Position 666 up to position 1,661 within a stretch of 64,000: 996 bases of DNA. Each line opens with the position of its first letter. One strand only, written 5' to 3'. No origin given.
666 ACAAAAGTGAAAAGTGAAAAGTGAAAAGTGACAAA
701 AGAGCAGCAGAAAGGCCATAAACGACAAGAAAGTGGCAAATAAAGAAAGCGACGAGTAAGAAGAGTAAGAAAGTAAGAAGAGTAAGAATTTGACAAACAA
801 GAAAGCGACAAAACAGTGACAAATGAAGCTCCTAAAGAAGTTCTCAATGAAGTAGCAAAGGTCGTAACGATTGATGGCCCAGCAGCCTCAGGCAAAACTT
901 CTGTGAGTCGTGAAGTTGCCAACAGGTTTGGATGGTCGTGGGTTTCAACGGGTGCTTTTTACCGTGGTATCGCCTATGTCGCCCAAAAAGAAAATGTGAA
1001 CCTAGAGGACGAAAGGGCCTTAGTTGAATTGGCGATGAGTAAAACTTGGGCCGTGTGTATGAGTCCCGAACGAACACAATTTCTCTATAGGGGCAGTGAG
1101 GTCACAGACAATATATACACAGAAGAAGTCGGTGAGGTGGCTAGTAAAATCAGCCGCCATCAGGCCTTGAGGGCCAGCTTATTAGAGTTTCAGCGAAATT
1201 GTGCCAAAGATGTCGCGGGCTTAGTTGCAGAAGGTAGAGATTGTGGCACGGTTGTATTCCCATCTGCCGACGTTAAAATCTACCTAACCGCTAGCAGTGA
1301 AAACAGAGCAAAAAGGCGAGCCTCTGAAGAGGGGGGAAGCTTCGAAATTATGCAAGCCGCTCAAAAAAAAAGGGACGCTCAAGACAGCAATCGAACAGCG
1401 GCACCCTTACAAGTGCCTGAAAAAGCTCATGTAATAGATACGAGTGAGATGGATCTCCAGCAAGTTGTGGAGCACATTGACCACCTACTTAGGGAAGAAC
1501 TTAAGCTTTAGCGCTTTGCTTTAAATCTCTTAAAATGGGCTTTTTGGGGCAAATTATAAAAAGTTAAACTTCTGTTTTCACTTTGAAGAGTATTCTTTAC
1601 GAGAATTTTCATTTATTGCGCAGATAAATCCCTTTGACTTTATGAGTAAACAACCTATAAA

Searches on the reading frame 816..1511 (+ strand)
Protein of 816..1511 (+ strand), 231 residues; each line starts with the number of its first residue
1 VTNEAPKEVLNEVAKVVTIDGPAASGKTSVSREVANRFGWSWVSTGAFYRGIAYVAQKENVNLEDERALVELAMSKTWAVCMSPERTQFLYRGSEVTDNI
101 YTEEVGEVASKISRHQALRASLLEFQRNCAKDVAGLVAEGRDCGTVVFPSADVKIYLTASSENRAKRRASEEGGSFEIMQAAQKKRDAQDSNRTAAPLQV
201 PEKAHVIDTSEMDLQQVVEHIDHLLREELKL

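Call 63: find_encoding_contigs(protein=window:816-1511:+, flank=10000, max_places=4)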
Protein window:816-1511:+ (231 aa): 4 contigs read that carry it; 4 places shown.
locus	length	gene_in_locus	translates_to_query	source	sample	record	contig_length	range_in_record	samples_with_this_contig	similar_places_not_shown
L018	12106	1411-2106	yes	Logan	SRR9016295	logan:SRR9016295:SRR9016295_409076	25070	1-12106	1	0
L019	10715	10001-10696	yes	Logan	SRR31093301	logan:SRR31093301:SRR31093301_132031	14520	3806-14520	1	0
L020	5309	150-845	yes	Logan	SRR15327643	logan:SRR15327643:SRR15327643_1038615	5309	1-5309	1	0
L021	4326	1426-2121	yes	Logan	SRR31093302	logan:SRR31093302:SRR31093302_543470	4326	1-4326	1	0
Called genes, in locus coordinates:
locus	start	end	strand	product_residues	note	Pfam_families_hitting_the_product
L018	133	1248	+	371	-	PF00155:Aminotran_1_2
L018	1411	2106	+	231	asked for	PF02224:Cytidylate_kin, PF13189:Cytidylate_kin2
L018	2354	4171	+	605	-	PF17092:PCB_OB (faint), PF00575:S1, PF21710:Spt6_S1 (faint), PF00575:S1, PF23459:S1_RRP5 (weak), PF00575:S1, PF23459:S1_RRP5 (weak), PF00575:S1, +2 more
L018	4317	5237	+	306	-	PF25145:NfeD1b_N, PF01343:Peptidase_S49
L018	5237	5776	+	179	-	PF11969:DcpS_C (weak), PF01230:HIT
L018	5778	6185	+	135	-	PF00903:Glyoxalase, PF13468:Glyoxalase_3 (weak), PF13669:Glyoxalase_4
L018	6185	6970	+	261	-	PF08551:DUF1751, PF01694:Rhomboid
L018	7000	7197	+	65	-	-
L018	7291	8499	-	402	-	PF03734:YkuD, PF24125:Cds6_C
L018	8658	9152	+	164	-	PF03748:FliL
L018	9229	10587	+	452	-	PF00675:Peptidase_M16, PF05193:Peptidase_M16_C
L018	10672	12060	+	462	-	PF00675:Peptidase_M16, PF05193:Peptidase_M16_C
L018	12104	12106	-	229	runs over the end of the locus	-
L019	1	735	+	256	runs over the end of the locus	PF01026:TatD_DNase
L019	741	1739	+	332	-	PF00044:Gp_dh_N, PF02800:Gp_dh_C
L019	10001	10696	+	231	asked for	PF02224:Cytidylate_kin, PF13189:Cytidylate_kin2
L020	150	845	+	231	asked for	PF02224:Cytidylate_kin, PF13189:Cytidylate_kin2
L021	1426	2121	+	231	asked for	PF02224:Cytidylate_kin, PF13189:Cytidylate_kin2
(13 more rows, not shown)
